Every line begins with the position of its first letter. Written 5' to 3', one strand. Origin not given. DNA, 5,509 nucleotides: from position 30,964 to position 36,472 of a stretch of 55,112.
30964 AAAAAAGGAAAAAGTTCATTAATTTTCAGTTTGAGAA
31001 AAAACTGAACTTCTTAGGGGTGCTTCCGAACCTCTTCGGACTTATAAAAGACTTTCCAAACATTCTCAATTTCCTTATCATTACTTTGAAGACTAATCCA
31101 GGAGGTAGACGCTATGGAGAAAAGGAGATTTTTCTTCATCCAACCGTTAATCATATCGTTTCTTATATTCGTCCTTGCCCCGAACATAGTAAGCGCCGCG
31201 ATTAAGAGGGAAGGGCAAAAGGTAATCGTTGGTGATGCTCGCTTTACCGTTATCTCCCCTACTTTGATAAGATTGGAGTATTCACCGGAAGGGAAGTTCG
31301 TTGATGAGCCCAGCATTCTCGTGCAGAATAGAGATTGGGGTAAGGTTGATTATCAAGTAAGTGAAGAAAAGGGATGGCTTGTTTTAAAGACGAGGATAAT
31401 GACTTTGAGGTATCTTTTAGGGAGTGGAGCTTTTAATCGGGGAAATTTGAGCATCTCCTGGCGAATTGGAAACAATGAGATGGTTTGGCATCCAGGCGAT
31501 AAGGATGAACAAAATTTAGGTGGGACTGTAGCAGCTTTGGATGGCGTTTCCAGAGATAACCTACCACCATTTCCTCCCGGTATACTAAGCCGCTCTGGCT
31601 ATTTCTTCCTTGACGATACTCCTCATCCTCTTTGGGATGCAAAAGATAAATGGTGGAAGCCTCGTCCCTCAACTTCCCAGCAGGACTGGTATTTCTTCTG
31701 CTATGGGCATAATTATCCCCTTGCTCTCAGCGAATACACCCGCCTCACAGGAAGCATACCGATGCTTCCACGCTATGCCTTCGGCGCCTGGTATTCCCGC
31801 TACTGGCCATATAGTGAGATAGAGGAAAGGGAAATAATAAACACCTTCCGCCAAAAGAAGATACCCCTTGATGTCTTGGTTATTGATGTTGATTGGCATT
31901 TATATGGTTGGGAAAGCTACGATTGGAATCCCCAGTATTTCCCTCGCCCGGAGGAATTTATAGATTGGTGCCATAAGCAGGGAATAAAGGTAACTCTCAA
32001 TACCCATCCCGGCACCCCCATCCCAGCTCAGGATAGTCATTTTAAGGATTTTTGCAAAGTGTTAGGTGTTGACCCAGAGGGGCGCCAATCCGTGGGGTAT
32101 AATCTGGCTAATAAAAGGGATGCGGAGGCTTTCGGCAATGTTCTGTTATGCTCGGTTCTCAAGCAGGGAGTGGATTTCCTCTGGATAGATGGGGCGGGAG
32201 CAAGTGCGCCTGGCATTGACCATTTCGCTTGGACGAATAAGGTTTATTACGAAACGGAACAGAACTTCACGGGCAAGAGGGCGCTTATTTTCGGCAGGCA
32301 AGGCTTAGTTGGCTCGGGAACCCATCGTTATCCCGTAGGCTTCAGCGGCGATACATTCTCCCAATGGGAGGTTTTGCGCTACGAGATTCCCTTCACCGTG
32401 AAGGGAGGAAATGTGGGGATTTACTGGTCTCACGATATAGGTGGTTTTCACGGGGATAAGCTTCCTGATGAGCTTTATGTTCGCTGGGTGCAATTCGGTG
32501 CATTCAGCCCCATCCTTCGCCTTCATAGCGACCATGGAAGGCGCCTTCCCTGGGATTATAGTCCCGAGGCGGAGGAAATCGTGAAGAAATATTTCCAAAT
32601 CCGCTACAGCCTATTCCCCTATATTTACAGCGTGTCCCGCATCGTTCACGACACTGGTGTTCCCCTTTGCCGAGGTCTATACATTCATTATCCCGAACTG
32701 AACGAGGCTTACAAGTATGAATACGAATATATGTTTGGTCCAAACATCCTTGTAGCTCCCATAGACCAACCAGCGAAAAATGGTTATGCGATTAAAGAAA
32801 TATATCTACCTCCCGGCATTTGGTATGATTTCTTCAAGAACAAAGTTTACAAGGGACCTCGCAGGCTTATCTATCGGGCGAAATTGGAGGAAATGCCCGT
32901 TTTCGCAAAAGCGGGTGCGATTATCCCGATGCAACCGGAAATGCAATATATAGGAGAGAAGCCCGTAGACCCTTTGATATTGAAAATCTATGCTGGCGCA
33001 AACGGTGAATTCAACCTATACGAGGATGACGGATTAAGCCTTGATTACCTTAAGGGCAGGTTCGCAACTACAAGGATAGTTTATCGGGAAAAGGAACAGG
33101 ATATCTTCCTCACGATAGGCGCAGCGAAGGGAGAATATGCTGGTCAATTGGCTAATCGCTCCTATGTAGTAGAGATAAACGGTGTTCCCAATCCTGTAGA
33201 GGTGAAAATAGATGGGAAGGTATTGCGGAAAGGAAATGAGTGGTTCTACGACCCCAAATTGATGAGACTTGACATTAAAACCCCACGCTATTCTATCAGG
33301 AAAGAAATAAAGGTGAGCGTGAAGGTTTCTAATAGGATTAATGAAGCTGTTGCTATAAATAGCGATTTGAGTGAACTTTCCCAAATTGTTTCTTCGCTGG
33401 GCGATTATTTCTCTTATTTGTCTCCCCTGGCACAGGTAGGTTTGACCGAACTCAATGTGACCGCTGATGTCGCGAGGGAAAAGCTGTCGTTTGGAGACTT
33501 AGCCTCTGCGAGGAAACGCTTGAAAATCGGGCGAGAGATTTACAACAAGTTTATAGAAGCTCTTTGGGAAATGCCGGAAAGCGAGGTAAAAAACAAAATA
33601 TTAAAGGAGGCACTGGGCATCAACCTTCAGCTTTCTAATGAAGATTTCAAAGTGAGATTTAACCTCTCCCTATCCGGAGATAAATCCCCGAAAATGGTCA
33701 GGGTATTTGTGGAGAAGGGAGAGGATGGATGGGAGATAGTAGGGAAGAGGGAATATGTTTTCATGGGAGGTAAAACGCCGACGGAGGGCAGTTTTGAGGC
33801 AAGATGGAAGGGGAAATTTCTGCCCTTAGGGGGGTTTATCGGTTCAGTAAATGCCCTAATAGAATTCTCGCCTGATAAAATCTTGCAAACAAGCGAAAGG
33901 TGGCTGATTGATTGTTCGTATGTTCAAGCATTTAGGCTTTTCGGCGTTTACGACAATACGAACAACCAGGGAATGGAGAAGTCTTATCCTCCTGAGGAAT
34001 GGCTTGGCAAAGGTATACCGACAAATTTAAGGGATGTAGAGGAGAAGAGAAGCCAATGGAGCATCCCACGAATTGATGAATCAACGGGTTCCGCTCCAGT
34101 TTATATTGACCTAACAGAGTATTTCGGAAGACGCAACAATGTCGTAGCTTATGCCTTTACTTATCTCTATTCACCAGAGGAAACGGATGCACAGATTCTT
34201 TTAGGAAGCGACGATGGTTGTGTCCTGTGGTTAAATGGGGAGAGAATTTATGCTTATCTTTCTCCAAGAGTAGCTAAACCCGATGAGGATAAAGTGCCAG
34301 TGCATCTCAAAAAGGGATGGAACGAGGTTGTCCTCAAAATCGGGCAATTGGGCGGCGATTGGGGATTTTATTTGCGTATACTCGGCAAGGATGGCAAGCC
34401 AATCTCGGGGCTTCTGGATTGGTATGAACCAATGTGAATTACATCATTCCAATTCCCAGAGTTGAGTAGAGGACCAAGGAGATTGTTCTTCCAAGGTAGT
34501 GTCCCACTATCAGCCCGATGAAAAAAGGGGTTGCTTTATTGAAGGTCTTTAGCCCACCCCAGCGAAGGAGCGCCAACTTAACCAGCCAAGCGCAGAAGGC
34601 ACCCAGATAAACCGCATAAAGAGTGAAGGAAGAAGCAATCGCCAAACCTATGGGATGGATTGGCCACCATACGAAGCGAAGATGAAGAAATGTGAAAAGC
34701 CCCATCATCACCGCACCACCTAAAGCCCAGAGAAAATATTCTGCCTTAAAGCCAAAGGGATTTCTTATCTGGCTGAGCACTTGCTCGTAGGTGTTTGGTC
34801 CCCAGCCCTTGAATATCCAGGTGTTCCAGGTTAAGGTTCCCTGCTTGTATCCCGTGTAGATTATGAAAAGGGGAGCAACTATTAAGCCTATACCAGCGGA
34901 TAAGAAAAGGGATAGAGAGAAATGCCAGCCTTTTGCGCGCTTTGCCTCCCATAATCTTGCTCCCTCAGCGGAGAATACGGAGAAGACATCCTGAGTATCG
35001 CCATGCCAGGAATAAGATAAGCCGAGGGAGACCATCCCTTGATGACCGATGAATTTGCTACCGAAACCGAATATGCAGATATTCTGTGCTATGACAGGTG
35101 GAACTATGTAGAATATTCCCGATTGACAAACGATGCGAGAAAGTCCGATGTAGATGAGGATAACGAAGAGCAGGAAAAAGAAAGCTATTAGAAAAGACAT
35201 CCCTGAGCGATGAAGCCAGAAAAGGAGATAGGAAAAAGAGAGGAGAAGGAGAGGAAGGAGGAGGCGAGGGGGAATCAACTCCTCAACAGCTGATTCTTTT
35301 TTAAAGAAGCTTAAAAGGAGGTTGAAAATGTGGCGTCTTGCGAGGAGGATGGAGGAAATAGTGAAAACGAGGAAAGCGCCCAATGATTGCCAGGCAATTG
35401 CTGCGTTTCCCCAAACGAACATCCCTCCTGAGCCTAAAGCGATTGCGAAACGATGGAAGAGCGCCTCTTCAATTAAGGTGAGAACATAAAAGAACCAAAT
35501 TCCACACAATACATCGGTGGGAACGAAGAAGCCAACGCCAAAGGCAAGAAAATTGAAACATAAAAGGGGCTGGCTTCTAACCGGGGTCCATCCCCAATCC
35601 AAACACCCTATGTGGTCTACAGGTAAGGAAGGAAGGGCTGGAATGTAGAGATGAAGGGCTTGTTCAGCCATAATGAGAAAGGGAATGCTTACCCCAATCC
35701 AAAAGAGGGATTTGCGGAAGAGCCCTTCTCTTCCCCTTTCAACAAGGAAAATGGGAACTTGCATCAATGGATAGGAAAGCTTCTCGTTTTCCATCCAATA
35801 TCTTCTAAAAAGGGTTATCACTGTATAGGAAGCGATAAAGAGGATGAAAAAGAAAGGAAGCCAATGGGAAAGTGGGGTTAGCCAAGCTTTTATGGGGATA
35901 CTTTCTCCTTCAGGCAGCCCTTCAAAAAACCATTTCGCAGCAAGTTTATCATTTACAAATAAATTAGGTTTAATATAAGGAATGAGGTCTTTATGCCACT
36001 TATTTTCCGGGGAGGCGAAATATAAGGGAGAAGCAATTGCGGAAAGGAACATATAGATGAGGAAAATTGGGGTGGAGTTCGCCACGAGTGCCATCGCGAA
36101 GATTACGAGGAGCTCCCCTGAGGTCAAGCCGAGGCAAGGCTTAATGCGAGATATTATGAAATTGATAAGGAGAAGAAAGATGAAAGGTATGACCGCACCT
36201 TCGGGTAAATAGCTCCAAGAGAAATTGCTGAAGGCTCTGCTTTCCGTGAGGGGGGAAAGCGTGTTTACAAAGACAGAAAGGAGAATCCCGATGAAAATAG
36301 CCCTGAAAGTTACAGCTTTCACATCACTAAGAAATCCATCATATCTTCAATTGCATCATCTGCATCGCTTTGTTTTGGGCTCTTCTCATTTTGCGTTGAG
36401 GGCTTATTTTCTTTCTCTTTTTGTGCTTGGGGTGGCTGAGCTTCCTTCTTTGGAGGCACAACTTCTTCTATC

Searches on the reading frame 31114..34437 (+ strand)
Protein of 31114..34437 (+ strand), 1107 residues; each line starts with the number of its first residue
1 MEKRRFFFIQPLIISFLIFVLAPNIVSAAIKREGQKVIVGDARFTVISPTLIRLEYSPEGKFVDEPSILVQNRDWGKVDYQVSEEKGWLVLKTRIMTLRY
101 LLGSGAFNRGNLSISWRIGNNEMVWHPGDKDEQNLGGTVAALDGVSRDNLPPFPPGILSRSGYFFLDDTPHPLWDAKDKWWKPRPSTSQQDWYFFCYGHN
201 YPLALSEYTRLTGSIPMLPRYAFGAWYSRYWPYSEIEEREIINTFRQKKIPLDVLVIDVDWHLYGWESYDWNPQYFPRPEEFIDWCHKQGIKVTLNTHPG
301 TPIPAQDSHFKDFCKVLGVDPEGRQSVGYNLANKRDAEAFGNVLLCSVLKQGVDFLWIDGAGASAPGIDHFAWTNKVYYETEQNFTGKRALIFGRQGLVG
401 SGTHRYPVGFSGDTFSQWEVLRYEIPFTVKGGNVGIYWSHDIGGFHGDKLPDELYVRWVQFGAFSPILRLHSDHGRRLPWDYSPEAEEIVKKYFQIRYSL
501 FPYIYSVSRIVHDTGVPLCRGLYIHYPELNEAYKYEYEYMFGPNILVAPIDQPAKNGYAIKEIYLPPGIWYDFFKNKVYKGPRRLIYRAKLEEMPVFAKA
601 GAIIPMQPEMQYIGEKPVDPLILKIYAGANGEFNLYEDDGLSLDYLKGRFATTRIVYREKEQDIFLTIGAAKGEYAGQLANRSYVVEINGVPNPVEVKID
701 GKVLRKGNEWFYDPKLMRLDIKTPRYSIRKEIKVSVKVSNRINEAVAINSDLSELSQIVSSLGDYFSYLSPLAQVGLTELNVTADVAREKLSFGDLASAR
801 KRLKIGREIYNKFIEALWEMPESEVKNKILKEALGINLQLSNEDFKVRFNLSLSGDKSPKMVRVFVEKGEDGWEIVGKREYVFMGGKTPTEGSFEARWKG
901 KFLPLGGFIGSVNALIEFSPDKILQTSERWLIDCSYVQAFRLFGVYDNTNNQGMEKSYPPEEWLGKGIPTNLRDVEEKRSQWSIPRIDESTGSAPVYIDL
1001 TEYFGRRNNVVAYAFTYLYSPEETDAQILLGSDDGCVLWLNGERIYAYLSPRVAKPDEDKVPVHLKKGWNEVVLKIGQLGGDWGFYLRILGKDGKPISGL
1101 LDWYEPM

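Call 42: search_protein_families(library=pfam, proteins=[window:31114-34437:+], max_evalue=0.00001)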
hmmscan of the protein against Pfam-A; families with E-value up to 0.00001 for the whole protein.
window:31114-34437:+ (1107 aa): 3 families
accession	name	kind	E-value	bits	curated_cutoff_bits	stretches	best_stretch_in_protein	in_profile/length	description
PF01055.32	Glyco_hydro_31_2nd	-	1.3e-63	215.8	23.5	1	216-506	2-327/328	Glycosyl hydrolases family 31 TIM-barrel domain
PF21365.3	Glyco_hydro_31_3rd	-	4e-22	78.9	24.4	1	515-604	1-87/87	Glycosyl hydrolase family 31 C-terminal domain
PF17137.9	DUF5110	-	6.5e-22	77.8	27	1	620-690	1-70/71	Domain of unknown function (DUF5110)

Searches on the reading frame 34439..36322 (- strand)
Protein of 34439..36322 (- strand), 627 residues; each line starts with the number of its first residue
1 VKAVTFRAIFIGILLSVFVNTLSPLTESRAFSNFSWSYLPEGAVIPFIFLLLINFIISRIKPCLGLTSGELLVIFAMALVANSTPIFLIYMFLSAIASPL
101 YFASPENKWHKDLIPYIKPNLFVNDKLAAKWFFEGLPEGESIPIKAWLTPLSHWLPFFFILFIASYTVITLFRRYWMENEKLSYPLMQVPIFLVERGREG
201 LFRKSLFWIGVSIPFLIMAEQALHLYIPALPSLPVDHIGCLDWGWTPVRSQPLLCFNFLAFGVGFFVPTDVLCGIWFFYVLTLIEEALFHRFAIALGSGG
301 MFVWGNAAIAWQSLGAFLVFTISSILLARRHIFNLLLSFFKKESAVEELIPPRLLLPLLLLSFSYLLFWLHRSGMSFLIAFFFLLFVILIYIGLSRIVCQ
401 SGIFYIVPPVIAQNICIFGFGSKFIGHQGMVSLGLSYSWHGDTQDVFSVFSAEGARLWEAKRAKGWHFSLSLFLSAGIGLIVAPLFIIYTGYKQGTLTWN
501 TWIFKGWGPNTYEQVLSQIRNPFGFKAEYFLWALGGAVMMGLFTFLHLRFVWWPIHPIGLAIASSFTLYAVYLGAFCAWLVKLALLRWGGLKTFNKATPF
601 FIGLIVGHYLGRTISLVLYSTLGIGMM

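Call 42: search_protein_families(library=pfam, proteins=[window:34439-36322:-], max_evalue=0.00001)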
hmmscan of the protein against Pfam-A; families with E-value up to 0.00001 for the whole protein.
window:34439-36322:- (627 aa): 2 families
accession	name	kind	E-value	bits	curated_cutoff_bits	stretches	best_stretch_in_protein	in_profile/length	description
PF20581.3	DUF6785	-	6e-86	289.4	25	1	5-495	1-498/498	Family of unknown function (DUF6785)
PF20580.3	DUF6784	-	4.5e-20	72.2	26.4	1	531-618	2-89/101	Domain of unknown function (DUF6784)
